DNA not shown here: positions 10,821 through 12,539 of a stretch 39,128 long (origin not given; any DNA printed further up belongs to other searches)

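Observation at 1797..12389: Ton/Tol-like motor operon without a TonB-dependent receptor: OM barrel, 1950-aa giant, 92-aa protein, ExbB, ExbD, ExbD, FHA-like/TonB_C transducer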

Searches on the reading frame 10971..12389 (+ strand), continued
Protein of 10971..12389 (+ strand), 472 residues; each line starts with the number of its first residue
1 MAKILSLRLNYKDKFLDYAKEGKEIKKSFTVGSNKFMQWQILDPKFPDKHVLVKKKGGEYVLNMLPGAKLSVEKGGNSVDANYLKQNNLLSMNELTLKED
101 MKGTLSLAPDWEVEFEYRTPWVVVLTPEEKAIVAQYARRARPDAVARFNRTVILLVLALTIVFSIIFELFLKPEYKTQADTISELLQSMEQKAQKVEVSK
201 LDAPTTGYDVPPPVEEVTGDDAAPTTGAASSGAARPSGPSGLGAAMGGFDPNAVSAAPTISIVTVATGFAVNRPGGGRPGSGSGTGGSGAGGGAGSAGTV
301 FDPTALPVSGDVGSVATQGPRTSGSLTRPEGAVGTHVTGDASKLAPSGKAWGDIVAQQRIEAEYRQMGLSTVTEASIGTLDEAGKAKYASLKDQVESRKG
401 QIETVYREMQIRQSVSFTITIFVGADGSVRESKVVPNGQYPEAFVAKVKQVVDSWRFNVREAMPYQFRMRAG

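Call 41: search_protein_families(library=pfam, proteins=[L002:1962-7808:+, L041:1900-7830:+, L046:2034-7799:+, L037:2053-7914:+, L019:2034-7859:+], max_evalue=0.01)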
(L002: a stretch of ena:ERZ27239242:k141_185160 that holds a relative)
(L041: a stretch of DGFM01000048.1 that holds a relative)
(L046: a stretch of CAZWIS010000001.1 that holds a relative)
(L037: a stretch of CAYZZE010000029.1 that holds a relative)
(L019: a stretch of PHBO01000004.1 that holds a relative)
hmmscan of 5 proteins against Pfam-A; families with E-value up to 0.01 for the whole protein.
L002:1962-7808:+ (1949 aa): 0 families

L041:1900-7830:+ (1977 aa): 0 families

L046:2034-7799:+ (1922 aa): 5 families
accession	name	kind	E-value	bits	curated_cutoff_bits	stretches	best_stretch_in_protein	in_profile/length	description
PF14559.12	TPR_19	-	1.5e-09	38.5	25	1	79-123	5-49/68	Tetratricopeptide repeat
PF13428.12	TPR_14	-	0.00058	20.7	23.5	0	102-131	4-33/44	Tetratricopeptide repeat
PF24575.1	TPR_Slam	-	0.0016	19.3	35.2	0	79-121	61-103/104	Surface lipoprotein assembly modifier, N-terminal TPR repeats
PF13431.12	TPR_17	-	0.0031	18.1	24.4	0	694-713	9-28/34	Tetratricopeptide repeat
PF13424.12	TPR_12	-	0.0035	17.9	30.1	0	1050-1113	5-71/77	Tetratricopeptide repeat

L037:2053-7914:+ (1954 aa): 9 families
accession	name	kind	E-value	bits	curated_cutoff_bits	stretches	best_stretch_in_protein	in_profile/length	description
PF07719.23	TPR_2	-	1.5e-08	34.6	27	0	97-121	6-30/34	Tetratricopeptide repeat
PF13176.12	TPR_7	-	3.6e-07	30.2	27.9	0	96-117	3-24/36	Tetratricopeptide repeat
PF14559.12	TPR_19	-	9.1e-07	29.6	25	0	72-118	5-51/68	Tetratricopeptide repeat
PF13428.12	TPR_14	-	1.2e-06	29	23.5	0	95-122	4-31/44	Tetratricopeptide repeat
PF13424.12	TPR_12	-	3.4e-05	24.4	30.1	0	96-157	6-74/77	Tetratricopeptide repeat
PF13432.12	TPR_16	-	5.2e-05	24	32.7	0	73-121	12-60/65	Tetratricopeptide repeat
PF13374.12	TPR_10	-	0.0005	20.4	27.5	0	97-117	7-27/42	Tetratricopeptide repeat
PF00515.34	TPR_1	-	0.00065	19.9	27.8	0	584-601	17-34/34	Tetratricopeptide repeat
PF13181.12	TPR_8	-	0.0034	17.9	25.7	0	1110-1139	3-32/34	Tetratricopeptide repeat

L019:2034-7859:+ (1942 aa): 5 families
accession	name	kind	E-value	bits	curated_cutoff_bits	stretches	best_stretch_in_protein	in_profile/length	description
PF13424.12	TPR_12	-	3.3e-06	27.6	30.1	1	1067-1138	2-76/77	Tetratricopeptide repeat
PF13176.12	TPR_7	-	8.5e-06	25.9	27.9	0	1071-1096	2-27/36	Tetratricopeptide repeat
PF00515.34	TPR_1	-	0.00047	20.3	27.8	0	1070-1096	3-29/34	Tetratricopeptide repeat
PF13374.12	TPR_10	-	0.00068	20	27.5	0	1069-1096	3-30/42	Tetratricopeptide repeat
PF13174.12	TPR_6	-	0.005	17.9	26.3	0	1234-1263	4-33/33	Tetratricopeptide repeat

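Call 61: search_protein_representatives(alignment_id=A1)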
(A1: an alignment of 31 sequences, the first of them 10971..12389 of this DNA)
Query: 31 sequences, 472 profile positions. Proteins with E-value up to 0.001 (for the whole library): 131; up to 1e-10: 101; up to 1e-30: 70. The best 131 are listed.
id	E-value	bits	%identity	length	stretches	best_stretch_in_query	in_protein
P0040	5.4e-203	692.1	-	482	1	1-472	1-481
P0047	3.3e-196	669.7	-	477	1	1-471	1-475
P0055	1.0e-192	658.2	-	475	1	1-472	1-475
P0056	5.4e-141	487.6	-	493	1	1-471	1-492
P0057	1.1e-133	463.5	-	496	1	1-471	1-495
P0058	1.5e-131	456.5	-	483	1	1-471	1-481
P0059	2.0e-125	436.3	-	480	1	1-471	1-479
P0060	1.5e-121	423.5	-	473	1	1-471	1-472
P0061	4.6e-118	412.0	-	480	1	1-472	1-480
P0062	1.1e-116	407.5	-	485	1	1-471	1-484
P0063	1.2e-116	407.3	-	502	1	1-471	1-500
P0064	1.2e-111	390.8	-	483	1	1-471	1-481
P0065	5.0e-111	388.8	-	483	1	1-471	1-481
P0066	8.6e-105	368.3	-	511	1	4-471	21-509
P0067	1.3e-98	347.9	-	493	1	3-470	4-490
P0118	3.1e-36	142.2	-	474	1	3-470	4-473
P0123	1.3e-30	123.7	-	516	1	3-470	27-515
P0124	8.3e-30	121.0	-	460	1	5-470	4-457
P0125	7.0e-29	117.9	-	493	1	8-469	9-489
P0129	2.0e-24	103.3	-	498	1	1-449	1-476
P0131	1.4e-22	97.2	-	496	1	1-293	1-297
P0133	1.1e-20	91.0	-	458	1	26-457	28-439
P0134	4.8e-20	88.8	-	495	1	1-449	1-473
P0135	1.4e-19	87.3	-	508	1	1-451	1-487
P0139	8.0e-15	71.6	-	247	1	379-470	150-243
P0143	2.0e-14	70.3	-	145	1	387-471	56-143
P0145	4.4e-13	65.9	-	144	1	384-472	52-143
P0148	4.2e-12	62.6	-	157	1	379-470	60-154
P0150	1.2e-11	61.1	-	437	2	5-247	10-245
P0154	1.2e-10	57.8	-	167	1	382-470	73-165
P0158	1.6e-09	54.1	-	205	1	386-471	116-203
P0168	2.8e-07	46.7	-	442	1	385-471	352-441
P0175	3.5e-05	39.8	-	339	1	154-457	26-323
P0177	8.8e-05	38.5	-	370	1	137-460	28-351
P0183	4.0e-04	36.3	-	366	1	152-458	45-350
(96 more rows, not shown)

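Call 62: list_cluster_members(proteins=[P0118, P0123, P0124, P0125, P0129, P0131, P0133, P0134, P0135, P0150])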
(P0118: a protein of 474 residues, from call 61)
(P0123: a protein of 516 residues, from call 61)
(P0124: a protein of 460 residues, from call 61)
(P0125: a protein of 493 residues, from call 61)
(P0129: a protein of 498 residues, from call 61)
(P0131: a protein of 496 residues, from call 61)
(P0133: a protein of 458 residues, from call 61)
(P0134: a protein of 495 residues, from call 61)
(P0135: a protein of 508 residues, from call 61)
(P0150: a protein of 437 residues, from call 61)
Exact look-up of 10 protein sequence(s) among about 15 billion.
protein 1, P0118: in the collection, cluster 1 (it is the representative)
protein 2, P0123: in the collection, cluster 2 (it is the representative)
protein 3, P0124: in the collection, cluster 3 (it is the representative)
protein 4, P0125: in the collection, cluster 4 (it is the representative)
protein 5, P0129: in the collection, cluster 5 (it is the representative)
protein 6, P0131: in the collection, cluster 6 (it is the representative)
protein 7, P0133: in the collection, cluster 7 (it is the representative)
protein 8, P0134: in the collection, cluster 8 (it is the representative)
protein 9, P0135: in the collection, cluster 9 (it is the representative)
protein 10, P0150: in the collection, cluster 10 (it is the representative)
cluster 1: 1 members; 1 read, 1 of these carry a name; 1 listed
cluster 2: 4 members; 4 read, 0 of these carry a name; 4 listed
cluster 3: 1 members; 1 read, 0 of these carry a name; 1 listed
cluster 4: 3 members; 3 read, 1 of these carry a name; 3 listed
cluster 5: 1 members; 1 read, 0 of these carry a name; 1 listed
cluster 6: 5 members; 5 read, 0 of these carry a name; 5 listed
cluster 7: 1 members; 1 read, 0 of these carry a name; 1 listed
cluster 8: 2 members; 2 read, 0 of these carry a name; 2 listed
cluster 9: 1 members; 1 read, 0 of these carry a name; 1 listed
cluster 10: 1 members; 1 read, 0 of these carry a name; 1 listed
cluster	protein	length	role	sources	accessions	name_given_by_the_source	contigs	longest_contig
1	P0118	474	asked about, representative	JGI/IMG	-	hypothetical protein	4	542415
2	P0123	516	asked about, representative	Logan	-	-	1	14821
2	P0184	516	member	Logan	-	-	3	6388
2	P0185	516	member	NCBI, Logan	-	-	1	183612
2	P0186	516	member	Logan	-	-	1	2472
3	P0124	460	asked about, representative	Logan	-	-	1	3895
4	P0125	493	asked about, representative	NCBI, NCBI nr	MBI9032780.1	hypothetical protein JEZ13_12380 [bacterium] | hypothetical protein [bacterium]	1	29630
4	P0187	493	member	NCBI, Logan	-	-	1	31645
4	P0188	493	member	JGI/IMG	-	-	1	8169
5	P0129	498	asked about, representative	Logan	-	-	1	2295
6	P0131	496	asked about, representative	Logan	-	-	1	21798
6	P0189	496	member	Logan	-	-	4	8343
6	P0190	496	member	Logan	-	-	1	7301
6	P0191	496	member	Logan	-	-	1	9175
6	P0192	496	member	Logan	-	-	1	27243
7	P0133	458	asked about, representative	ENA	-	-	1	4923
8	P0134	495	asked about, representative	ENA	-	-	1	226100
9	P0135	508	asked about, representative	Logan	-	-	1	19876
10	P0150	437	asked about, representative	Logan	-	-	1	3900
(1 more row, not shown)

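Call 63: find_encoding_contigs(protein=P0134, flank=10000, max_places=2)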
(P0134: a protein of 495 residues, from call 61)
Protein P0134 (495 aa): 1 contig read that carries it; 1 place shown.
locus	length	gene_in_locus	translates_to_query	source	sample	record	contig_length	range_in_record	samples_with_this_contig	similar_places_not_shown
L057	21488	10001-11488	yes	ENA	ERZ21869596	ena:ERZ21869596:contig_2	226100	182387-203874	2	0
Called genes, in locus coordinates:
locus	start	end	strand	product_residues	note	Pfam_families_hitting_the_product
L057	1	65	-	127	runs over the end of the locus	PF08378:NERD (weak), PF02021:UPF0102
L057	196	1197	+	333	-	-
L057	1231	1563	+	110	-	-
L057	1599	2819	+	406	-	PF13181:TPR_8 (faint), PF13428:TPR_14 (faint), PF13432:TPR_16 (faint)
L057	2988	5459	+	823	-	-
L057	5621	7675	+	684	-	-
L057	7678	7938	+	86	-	-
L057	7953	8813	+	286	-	PF01618:MotA_ExbB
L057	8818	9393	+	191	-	PF02472:ExbD (weak)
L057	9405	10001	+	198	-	PF02472:ExbD (weak)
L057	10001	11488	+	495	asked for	-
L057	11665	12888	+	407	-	PF00871:Acetate_kinase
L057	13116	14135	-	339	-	PF04055:Radical_SAM, PF13186:SPASM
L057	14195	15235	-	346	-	-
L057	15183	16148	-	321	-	PF01364:Peptidase_C25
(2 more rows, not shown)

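Call 64: find_encoding_contigs(protein=P0125, flank=10000, max_places=2)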
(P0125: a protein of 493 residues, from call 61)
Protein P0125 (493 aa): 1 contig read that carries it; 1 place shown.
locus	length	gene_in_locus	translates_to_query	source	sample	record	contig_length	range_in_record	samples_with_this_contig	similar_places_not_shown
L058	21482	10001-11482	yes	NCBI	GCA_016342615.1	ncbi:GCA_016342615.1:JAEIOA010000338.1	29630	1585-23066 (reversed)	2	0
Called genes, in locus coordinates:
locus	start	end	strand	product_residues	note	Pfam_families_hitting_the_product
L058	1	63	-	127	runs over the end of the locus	PF08378:NERD (weak), PF01939:NucS_C (faint), PF02021:UPF0102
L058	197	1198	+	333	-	-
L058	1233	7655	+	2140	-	PF13174:TPR_6 (faint), PF13428:TPR_14 (faint), PF00515:TPR_1 (faint), PF07719:TPR_2 (faint), PF13176:TPR_7 (faint), PF13181:TPR_8 (faint), PF13424:TPR_12 (faint), PF13432:TPR_16 (faint), +1 more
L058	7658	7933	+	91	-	-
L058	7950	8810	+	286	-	PF01618:MotA_ExbB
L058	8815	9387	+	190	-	PF02472:ExbD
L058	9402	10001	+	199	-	PF02472:ExbD (faint)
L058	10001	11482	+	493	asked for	-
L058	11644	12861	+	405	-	PF00871:Acetate_kinase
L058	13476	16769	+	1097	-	PF00801:PKD, PF18911:PKD_4, PF00932:LTD, PF13287:Fn3_assoc, PF13290:CHB_HEX_C_1, PF00801:PKD (weak), PF13860:FlgD_ig, PF18962:Por_Secre_tail, +2 more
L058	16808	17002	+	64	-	-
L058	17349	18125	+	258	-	PF02578:Cu-oxidase_4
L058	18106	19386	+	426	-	PF03961:FapA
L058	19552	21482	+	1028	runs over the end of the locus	PF00930:DPPIV_N (faint), PF26549:Tricorn_N, PF07676:PD40 (weak), PF14684:Tricorn_C1, PF14685:PDZ_Tricorn (weak), PF03572:Peptidase_S41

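Call 65: find_encoding_contigs(protein=P0118, flank=10000, max_places=1)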
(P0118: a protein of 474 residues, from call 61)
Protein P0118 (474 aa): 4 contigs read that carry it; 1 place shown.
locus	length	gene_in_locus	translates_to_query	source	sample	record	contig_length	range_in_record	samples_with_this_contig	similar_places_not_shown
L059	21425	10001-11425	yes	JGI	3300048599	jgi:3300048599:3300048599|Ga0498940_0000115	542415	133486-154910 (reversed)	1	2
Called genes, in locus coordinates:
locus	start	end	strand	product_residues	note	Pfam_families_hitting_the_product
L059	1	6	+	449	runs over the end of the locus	PF20094:GWxTD_dom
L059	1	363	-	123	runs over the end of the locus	PF08378:NERD (weak), PF02021:UPF0102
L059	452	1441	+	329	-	-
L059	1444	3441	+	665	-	PF13428:TPR_14 (faint), PF13432:TPR_16 (faint), PF14559:TPR_19 (faint), PF00515:TPR_1 (faint), PF07719:TPR_2 (faint), PF12895:ANAPC3 (faint), PF13174:TPR_6 (faint), PF13181:TPR_8 (faint), +2 more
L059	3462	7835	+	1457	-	PF00515:TPR_1 (faint)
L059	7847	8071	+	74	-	-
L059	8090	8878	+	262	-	PF01618:MotA_ExbB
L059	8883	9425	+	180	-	PF02472:ExbD (faint)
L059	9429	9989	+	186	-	PF02472:ExbD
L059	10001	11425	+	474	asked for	-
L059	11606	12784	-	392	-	PF00072:Response_reg, PF13487:HD_5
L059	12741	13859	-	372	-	PF00072:Response_reg, PF00512:HisKA, PF02518:HATPase_c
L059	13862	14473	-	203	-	PF00072:Response_reg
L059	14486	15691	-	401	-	PF00072:Response_reg, PF08668:HDOD, PF01966:HD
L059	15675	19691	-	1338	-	PF13185:GAF_2 (weak), PF08448:PAS_4, PF08448:PAS_4, PF00989:PAS, PF13426:PAS_9, PF00989:PAS, PF08448:PAS_4, PF02518:HATPase_c, +10 more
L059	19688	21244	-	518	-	PF00072:Response_reg, PF06490:FleQ (faint), PF23198:PDE8A_N (faint), PF00512:HisKA, PF02518:HATPase_c, PF00072:Response_reg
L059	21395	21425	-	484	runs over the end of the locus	PF00072:Response_reg, PF01078:Mg_chelatase (faint), PF00158:Sigma54_activat, PF14532:Sigma54_activ_2, PF07728:AAA_5 (weak), PF25601:AAA_lid_14, PF02954:HTH_8 (weak)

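Call 66: find_encoding_contigs(protein=P0135, flank=10000, max_places=1)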
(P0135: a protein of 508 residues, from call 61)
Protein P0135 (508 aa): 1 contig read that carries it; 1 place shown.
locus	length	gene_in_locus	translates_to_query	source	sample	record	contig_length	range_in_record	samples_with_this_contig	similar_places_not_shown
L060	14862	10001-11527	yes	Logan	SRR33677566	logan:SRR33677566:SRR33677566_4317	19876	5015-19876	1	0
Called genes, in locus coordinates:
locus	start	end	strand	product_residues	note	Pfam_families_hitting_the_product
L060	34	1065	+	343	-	-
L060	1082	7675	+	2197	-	PF13174:TPR_6 (faint), PF07719:TPR_2 (faint), PF13181:TPR_8 (faint)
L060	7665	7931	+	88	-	-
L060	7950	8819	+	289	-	PF01618:MotA_ExbB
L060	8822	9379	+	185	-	PF02472:ExbD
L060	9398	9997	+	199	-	PF02472:ExbD (weak)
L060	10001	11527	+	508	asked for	-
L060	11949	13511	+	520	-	PF09043:Lys-AminoMut_A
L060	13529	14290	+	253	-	PF16554:OAM_dimer, PF02310:B12-binding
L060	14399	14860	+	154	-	?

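Call 67: search_protein_families(library=pfam, proteins=[P0139, P0143, P0145, P0148, P0154, P0158, P0168, P0175, P0177, P0183], max_evalue=0.01)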
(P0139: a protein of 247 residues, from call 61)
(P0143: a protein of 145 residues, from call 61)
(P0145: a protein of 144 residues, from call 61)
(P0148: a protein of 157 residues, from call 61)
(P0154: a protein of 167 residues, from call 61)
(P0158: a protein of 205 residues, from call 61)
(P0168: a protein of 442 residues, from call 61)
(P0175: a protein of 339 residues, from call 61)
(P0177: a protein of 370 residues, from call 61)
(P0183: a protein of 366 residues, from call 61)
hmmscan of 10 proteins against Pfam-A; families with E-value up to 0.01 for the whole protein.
P0139 (247 aa): 0 families

P0143 (145 aa): 2 families
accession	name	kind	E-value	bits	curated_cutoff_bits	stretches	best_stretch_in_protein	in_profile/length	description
PF06157.16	DUF973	-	0.001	18.7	26.4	1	39-106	191-254/309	Protein of unknown function (DUF973)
PF17531.7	O_Spanin_T7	-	0.0012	19.2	25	1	8-48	10-48/59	Spanin, outer lipoprotein subunit T7-like virus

P0145 (144 aa): 1 family
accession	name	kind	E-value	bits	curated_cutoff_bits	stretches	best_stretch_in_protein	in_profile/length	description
PF03544.19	TonB_C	-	0.0031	18.4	24.6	0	73-131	5-63/79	Gram-negative bacterial TonB protein C-terminal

P0148 (157 aa): 0 families

P0154 (167 aa): 0 families

P0158 (205 aa): 1 family
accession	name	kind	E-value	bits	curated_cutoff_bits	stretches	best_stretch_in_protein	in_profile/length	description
PF22616.2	HMD_N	-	0.0086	15.9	27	0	108-174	34-99/239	HMD N-terminal domain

P0168 (442 aa): 2 families
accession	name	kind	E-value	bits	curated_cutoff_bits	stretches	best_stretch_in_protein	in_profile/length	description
PF00656.27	Peptidase_C14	-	2.3e-37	129.3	21.4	1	13-228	2-232/233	Caspase domain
PF00884.28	Sulfatase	-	0.0022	17.8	25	1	54-106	207-264/301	Sulfatase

P0175 (339 aa): 1 family
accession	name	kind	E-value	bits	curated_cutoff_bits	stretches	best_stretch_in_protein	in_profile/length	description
PF03544.19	TonB_C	-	0.0011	19.8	24.6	1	275-338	14-77/79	Gram-negative bacterial TonB protein C-terminal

P0177 (370 aa): 3 families
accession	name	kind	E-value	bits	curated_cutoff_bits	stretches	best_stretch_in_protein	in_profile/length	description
PF03544.19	TonB_C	-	1e-06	29.5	24.6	1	303-365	14-77/79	Gram-negative bacterial TonB protein C-terminal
PF02932.22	Neur_chan_memb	-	0.00012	22.8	28.1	1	45-158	66-167/233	Neurotransmitter-gated ion-channel transmembrane region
PF13103.11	TonB_2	-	0.00053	20.5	22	1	291-363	11-83/85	TonB C terminal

P0183 (366 aa): 1 family
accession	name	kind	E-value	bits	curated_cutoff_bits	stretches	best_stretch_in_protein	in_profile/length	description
PF03544.19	TonB_C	-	0.00037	21.3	24.6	1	302-361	13-71/79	Gram-negative bacterial TonB protein C-terminal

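Call 68: list_cluster_members(proteins=[P0139, P0143, P0145, P0148, P0154, P0158, P0168, P0175, P0177, P0183])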
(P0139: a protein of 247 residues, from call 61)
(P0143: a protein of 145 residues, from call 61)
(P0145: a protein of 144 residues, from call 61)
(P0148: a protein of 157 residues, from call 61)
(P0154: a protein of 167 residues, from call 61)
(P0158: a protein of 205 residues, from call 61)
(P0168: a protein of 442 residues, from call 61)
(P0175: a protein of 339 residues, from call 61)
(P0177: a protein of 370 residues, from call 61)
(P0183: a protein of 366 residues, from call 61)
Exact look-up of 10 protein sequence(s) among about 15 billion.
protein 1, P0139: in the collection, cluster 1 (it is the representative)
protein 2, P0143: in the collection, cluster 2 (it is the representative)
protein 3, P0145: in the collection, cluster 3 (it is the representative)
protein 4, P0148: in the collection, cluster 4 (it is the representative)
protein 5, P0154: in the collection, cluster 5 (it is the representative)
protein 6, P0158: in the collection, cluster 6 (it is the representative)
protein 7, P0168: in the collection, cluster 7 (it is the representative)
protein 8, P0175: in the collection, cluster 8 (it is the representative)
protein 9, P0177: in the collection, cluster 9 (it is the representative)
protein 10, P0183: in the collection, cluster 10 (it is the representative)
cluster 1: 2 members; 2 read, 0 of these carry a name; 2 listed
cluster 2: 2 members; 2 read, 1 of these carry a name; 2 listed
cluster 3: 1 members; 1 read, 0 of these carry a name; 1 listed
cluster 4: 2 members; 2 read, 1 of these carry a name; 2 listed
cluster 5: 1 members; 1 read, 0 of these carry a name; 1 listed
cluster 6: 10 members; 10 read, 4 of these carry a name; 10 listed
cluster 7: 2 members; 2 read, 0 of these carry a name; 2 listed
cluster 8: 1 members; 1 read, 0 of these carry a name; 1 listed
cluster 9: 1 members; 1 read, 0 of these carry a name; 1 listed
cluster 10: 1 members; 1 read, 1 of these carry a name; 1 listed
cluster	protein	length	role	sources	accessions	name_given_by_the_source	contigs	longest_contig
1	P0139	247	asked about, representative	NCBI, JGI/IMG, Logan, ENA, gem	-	-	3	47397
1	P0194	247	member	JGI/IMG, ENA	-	-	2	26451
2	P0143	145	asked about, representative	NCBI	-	-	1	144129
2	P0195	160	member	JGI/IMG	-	hypothetical protein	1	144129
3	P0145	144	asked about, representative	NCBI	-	-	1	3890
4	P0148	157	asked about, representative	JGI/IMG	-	-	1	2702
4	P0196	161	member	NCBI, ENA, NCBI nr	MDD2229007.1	MAG: hypothetical protein PHY48_06315 [Candidatus Cloacimonetes bacterium] | hypothetical protein [Candidatus Cloacimonadota bacterium]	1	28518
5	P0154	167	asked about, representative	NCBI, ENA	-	-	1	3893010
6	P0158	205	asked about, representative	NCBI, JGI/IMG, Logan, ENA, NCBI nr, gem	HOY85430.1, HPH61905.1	MAG TPA: hypothetical protein PLQ80_09065 [Candidatus Syntrophosphaera sp.] | hypothetical protein [Candidatus Syntrophosphaera sp.]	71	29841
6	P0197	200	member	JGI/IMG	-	hypothetical protein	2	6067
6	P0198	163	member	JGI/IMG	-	hypothetical protein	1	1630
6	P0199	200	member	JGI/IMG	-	hypothetical protein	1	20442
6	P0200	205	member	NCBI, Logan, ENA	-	-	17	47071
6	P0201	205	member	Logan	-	-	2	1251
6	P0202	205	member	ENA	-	-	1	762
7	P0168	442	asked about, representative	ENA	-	-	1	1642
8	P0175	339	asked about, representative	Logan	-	-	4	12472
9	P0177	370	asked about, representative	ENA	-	-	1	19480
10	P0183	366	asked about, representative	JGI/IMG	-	TonB family protein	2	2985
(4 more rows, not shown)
